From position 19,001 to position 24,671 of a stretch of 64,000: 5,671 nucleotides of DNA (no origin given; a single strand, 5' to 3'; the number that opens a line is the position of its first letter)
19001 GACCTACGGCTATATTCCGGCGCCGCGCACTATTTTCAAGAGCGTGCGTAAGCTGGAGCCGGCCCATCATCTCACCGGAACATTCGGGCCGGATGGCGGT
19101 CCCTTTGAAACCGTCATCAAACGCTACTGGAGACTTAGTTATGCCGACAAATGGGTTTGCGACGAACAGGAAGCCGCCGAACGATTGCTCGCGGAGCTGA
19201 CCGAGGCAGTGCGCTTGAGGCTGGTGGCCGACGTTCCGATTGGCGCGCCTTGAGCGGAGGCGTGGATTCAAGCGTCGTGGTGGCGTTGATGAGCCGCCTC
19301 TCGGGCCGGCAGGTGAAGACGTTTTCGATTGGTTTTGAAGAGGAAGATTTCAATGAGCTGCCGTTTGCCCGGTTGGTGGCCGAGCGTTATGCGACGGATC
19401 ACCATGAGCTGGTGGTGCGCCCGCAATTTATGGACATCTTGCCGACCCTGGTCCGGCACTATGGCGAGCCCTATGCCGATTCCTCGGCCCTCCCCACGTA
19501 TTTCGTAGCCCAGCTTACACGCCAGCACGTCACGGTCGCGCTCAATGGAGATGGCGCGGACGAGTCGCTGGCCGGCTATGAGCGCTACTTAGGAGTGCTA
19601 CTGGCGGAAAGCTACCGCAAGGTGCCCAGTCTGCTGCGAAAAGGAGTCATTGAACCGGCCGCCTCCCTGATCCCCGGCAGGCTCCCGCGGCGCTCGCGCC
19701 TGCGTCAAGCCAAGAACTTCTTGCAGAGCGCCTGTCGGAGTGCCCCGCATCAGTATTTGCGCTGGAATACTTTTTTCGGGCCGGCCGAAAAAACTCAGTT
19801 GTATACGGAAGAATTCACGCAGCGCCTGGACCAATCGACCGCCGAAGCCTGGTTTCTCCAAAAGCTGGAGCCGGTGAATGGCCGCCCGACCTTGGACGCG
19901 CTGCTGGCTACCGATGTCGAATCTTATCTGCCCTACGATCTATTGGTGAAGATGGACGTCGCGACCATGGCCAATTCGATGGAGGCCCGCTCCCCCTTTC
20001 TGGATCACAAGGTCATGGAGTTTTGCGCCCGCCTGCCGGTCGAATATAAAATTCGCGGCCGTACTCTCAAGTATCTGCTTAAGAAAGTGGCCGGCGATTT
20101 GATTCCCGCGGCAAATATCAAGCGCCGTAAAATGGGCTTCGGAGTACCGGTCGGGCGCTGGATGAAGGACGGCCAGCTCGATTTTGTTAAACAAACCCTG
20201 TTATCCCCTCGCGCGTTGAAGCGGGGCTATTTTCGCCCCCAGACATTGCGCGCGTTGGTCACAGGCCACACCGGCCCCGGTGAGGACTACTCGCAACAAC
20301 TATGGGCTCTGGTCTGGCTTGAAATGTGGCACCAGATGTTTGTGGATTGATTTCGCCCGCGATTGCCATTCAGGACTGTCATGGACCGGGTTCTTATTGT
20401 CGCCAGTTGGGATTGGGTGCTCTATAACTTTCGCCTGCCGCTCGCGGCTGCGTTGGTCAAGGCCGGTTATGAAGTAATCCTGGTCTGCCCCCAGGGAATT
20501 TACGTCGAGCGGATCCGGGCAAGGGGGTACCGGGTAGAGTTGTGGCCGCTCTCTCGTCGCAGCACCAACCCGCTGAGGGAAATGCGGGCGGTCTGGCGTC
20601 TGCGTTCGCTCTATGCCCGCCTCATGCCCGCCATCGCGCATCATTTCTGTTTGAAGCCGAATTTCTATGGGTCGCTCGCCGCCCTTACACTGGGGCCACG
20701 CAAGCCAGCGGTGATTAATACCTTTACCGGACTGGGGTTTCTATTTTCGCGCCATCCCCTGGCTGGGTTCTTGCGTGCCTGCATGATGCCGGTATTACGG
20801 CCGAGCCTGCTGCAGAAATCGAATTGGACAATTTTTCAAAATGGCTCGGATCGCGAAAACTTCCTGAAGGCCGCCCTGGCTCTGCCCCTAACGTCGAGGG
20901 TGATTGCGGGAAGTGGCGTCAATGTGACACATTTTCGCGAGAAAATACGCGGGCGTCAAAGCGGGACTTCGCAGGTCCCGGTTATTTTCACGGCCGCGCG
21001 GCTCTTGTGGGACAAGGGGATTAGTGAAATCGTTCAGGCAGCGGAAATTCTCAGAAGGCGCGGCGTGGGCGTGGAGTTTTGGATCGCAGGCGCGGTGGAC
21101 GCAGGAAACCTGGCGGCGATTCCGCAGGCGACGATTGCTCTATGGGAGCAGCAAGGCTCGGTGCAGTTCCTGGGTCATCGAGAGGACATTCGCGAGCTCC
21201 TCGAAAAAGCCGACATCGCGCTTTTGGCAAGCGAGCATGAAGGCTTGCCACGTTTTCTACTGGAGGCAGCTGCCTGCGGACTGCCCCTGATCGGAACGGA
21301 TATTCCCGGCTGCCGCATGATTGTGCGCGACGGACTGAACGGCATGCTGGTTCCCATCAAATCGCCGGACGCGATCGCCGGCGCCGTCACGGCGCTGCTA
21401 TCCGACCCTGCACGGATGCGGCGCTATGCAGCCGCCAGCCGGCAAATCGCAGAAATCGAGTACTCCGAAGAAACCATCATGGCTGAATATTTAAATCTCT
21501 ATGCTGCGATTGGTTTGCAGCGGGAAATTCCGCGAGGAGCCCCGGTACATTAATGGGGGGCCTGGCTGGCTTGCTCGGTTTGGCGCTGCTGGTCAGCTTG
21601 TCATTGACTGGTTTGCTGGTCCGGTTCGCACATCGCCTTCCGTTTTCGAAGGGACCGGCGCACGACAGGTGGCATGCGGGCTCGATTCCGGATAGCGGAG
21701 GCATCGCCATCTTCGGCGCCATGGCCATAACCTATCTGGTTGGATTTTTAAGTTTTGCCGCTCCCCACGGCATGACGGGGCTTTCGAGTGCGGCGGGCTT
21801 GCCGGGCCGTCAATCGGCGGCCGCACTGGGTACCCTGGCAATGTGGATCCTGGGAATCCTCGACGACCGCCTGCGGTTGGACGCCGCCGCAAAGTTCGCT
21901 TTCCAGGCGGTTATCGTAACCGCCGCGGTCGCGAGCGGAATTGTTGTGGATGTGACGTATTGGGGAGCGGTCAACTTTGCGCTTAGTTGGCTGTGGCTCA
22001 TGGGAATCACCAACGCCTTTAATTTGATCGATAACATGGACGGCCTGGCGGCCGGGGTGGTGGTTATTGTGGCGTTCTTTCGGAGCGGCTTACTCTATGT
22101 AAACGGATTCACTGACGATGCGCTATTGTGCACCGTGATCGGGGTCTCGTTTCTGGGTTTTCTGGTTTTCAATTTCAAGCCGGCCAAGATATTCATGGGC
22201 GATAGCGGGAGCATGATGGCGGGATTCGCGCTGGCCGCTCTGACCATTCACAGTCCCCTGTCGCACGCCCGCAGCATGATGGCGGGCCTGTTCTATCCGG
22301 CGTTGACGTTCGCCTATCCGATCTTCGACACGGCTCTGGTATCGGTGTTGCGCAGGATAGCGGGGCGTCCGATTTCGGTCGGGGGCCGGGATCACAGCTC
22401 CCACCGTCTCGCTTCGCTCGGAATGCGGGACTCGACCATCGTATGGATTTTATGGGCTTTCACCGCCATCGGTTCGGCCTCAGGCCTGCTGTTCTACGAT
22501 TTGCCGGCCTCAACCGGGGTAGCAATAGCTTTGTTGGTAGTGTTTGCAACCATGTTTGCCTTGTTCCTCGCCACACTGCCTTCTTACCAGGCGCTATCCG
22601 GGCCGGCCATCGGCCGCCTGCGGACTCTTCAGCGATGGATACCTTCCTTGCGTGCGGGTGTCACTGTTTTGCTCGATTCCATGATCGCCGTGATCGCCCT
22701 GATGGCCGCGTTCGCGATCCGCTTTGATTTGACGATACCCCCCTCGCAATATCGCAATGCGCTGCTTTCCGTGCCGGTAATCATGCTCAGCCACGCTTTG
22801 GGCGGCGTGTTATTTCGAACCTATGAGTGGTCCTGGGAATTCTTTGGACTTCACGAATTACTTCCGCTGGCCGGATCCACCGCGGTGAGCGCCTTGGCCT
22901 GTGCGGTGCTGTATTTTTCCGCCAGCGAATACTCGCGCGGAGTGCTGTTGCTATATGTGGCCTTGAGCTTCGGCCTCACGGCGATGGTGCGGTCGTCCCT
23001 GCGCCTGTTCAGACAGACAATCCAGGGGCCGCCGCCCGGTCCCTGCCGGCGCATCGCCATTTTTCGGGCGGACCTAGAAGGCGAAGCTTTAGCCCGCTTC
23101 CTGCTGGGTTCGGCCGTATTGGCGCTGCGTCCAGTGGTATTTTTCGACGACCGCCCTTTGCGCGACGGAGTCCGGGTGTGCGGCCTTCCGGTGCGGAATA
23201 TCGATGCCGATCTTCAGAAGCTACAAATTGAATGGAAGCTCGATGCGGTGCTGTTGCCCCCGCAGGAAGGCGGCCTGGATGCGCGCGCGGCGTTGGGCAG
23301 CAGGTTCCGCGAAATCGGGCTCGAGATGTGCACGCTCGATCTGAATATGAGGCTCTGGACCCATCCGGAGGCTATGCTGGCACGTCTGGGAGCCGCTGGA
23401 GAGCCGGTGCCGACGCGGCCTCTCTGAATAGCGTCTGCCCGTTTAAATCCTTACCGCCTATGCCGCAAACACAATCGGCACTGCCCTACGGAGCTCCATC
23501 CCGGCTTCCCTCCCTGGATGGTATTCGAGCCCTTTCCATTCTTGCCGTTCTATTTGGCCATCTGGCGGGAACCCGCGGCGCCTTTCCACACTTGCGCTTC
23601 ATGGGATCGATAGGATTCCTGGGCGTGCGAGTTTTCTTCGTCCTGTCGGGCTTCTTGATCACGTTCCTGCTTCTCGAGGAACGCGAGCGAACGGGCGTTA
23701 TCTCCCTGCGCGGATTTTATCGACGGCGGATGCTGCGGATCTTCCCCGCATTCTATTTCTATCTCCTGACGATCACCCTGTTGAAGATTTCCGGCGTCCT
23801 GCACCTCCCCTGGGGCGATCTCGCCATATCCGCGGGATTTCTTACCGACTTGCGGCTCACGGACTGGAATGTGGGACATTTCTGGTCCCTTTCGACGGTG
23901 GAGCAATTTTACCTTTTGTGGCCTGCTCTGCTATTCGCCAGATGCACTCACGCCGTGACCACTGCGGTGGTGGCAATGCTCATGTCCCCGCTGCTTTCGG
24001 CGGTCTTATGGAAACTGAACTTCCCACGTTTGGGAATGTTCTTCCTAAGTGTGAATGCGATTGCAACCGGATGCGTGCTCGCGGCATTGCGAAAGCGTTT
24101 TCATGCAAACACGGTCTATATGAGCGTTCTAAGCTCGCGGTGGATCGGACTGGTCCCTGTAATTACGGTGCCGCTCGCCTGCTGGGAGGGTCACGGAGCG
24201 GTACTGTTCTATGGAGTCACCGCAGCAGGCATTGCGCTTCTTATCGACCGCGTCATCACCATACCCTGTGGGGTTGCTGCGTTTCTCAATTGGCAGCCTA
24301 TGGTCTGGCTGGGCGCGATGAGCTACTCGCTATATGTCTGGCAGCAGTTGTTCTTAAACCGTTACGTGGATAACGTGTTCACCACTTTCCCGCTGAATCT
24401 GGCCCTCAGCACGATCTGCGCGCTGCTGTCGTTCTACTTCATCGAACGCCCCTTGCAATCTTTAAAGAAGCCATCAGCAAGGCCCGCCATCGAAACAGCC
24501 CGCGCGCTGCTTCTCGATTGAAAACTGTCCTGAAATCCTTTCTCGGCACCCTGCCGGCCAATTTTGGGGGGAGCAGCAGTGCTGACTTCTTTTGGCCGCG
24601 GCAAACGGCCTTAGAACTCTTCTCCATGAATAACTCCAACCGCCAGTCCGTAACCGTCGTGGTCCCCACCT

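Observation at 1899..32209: tRNA-Val-bounded ~30-kb insertion: intact tRNA at one end, orphan 47-nt tRNA 3' fragment at the other, a whole polysaccharide locus as cargo, and no integrase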

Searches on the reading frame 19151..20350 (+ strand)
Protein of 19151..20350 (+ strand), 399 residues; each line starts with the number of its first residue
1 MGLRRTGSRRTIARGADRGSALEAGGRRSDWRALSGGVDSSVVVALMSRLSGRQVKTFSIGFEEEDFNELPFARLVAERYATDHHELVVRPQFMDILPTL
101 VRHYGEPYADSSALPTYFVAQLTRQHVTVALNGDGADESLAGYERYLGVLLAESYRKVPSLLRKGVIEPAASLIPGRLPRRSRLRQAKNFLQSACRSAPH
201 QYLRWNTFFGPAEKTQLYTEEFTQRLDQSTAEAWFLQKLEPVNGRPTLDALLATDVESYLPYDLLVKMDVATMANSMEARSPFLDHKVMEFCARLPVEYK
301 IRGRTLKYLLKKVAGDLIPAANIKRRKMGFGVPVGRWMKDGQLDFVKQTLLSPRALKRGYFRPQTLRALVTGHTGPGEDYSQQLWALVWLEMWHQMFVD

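Call 10: search_protein_families(library=pfam, proteins=[window:19151-20350:+], max_evalue=0.01)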
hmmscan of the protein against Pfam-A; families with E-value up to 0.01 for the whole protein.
window:19151-20350:+ (399 aa): 2 families
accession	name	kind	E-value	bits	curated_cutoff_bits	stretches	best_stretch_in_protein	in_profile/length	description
PF00733.27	Asn_synthase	-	3.9e-92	310.1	21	1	34-395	24-354/354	Asparagine synthase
PF06508.19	QueC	-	0.0058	16.6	22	1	34-89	6-60/210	Queuosine biosynthesis protein QueC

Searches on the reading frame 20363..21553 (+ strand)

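Call 10: search_protein_families(library=pfam, proteins=[window:20363-21553:+], max_evalue=0.01)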
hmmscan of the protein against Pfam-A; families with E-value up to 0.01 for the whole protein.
window:20363-21553:+ (396 aa): 7 families
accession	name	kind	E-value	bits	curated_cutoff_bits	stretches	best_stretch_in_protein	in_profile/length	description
PF00534.26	Glycos_transf_1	-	2.6e-30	105.6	26.4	1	194-360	4-170/172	Glycosyl transferases group 1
PF13692.12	Glyco_trans_1_4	-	1.9e-28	99.9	27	1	206-348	2-142/142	Glycosyl transferases group 1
PF13477.12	Glyco_trans_4_2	-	8.4e-11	42.6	23.4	1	9-134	1-119/139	Glycosyl transferase 4-like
PF20706.3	GT4-conflict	-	2.8e-10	40.2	26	1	204-361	196-370/385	Family 4 Glycosyltransferase in conflict systems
PF13524.12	Glyco_trans_1_2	-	5.2e-08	33.4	25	1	236-377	14-143/144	Glycosyl transferase-like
PF13439.12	Glyco_transf_4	-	1.2e-07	32.4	28.5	1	27-124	11-107/170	Glycosyltransferase Family 4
PF13579.12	Glyco_trans_4_4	-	3.1e-07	31.3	29.7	1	27-145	10-125/158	Glycosyl transferase 4-like domain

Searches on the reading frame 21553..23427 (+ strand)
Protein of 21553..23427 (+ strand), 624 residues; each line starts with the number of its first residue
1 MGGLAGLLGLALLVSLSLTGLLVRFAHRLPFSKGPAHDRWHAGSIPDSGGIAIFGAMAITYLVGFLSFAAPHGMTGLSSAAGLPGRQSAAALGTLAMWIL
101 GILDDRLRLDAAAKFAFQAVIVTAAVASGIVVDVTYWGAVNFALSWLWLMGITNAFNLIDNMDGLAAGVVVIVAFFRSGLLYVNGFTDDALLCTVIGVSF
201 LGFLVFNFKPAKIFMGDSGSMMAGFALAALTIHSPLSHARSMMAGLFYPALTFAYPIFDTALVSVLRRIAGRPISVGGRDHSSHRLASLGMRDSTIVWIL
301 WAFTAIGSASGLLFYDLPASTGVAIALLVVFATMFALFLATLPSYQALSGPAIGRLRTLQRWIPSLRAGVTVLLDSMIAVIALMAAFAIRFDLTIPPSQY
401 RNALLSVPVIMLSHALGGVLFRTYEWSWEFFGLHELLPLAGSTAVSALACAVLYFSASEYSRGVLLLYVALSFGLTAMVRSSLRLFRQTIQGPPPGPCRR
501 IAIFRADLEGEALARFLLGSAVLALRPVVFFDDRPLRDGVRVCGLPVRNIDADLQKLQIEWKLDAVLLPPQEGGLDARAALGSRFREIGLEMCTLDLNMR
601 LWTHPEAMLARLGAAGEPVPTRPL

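Call 11: search_protein_families(library=pfam, proteins=[window:21553-23427:+], max_evalue=0.01)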
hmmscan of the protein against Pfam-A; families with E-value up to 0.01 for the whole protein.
window:21553-23427:+ (624 aa): 2 families
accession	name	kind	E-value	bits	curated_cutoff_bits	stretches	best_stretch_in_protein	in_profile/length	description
PF00953.26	Glycos_transf_4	-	5.1e-28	98.5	27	1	91-233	5-158/160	Glycosyl transferase family 4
PF13727.12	CoA_binding_3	-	3.8e-06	27.5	25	1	442-538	25-117/175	CoA-binding domain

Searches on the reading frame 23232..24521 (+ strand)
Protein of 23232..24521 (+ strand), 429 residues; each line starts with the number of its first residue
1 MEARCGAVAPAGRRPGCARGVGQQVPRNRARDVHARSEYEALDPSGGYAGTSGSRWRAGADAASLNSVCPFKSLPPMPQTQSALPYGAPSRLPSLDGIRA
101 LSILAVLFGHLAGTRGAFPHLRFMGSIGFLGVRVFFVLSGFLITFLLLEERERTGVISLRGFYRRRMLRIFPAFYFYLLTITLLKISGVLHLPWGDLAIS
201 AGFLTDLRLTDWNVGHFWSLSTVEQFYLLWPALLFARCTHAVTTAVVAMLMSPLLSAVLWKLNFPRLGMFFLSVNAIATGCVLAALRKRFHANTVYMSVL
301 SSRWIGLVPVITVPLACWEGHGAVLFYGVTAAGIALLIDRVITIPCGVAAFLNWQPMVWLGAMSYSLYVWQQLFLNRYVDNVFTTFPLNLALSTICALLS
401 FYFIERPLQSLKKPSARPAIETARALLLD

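Call 11: search_protein_families(library=pfam, proteins=[window:23232-24521:+], max_evalue=0.01)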
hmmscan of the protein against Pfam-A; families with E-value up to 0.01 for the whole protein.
window:23232-24521:+ (429 aa): 1 family
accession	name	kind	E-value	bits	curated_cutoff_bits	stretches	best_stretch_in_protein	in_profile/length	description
PF01757.29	Acyl_transf_3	-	7e-21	75.1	31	1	93-401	2-321/326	Acyltransferase domain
